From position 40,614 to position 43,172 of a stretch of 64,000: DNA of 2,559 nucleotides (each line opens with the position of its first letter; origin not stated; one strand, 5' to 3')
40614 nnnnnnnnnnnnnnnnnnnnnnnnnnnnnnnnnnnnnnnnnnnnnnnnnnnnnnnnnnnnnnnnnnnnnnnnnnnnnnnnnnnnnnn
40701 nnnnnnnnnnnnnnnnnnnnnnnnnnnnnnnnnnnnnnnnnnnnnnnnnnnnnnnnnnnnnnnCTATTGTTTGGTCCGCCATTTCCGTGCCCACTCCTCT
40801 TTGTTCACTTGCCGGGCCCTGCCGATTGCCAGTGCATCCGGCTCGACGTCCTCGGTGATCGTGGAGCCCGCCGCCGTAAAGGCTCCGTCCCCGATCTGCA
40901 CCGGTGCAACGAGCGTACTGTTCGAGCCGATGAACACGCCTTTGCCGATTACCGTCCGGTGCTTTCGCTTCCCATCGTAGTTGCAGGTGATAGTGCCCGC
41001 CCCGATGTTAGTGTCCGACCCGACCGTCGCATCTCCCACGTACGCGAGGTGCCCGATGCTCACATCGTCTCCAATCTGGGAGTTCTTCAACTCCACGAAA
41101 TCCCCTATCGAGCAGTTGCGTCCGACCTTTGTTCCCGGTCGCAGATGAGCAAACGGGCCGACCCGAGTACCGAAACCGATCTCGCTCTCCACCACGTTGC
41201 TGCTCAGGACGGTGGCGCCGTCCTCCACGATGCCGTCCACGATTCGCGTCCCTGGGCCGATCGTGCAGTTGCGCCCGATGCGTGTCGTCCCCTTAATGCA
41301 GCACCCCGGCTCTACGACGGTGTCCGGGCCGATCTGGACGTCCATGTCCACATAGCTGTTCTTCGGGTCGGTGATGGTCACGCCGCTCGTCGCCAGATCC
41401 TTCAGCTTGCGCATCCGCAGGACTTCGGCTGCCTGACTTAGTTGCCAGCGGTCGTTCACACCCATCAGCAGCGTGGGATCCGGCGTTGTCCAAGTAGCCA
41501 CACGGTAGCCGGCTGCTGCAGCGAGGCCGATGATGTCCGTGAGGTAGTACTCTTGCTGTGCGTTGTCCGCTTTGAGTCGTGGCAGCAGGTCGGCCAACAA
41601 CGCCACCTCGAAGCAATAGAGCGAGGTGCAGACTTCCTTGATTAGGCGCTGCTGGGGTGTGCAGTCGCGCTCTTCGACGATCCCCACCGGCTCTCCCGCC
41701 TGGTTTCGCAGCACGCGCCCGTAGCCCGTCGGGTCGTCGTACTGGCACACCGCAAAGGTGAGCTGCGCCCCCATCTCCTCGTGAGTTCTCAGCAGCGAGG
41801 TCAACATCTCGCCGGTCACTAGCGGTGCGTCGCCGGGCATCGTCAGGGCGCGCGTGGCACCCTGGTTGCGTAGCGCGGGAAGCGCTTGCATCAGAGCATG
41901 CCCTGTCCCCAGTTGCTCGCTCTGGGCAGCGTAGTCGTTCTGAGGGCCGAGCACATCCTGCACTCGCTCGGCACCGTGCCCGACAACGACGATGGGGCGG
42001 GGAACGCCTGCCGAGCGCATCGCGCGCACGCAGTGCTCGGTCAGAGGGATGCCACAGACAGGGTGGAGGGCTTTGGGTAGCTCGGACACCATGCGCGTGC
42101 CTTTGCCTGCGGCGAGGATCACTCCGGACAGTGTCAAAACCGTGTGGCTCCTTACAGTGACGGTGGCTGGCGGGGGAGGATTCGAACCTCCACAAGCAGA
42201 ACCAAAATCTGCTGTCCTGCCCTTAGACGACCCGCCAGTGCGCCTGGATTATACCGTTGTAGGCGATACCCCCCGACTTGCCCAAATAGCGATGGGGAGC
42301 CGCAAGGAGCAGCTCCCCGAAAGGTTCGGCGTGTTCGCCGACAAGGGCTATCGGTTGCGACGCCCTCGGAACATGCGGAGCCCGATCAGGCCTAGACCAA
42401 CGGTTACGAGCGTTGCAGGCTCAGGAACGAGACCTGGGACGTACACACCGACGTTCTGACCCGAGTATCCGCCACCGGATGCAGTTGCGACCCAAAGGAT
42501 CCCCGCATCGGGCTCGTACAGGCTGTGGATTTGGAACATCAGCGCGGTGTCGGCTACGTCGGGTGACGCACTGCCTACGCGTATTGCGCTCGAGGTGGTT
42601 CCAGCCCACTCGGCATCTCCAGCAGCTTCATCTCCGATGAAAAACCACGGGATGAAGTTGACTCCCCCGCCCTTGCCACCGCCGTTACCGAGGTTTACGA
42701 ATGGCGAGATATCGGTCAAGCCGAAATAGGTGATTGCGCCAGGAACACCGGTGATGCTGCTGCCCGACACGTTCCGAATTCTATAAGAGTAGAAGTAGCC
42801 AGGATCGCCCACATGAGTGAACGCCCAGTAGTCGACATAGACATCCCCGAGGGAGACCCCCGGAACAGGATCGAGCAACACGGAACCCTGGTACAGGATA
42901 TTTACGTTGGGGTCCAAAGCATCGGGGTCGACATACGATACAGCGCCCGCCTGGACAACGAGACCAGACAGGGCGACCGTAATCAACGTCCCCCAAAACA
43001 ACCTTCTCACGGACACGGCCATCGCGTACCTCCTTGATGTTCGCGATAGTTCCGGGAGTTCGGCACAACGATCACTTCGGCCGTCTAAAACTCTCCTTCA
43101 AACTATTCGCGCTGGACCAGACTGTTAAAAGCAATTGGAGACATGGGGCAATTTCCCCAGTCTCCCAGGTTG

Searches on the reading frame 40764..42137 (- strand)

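Call 122: search_protein_families(library=pfam, proteins=[window:40764-42137:-], max_evalue=0.001)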
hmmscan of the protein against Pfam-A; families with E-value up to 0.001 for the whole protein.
window:40764-42137:- (457 aa): 8 families
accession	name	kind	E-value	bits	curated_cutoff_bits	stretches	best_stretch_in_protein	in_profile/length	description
PF00132.30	Hexapep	-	9.5e-33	111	27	4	395-428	2-35/36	Bacterial transferase hexapeptide (six repeats)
PF12804.13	NTP_transf_3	-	6.8e-21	75.5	27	1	5-148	1-128/160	MobA-like NTP transferase domain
PF25084.1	LbH_EIF2B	-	3e-16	59.8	54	2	319-408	23-104/105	EIF2B subunit epsilon LbH domain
PF00483.29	NTP_transferase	-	1.5e-14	54.6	21.2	1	5-213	2-216/245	Nucleotidyl transferase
PF01128.25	IspD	-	1.2e-07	32.2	27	1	6-121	4-119/221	2-C-methyl-D-erythritol 4-phosphate cytidylyltransferase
PF14602.12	Hexapep_2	-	1.4e-07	31.6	27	1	395-428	2-33/34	Hexapeptide repeat of succinyl-transferase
PF25087.1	GMPPB_C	-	2.1e-07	31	39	1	284-380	10-102/110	GMPPB C-terminal domain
PF25247.1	LbH_GLGC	-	0.00049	20.5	27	0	272-365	15-103/135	GLGC left-handed parallel beta-helix domain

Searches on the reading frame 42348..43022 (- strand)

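Call 122: search_protein_families(library=pfam, proteins=[window:42348-43022:-], max_evalue=0.001)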
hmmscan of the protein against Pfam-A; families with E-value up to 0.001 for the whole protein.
window:42348-43022:- (224 aa): 1 family
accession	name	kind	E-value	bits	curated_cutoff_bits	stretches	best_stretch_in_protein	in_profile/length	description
PF07589.16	PEP-CTERM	-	6.8e-05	23.2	20.7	1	199-222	2-24/24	PEP-CTERM motif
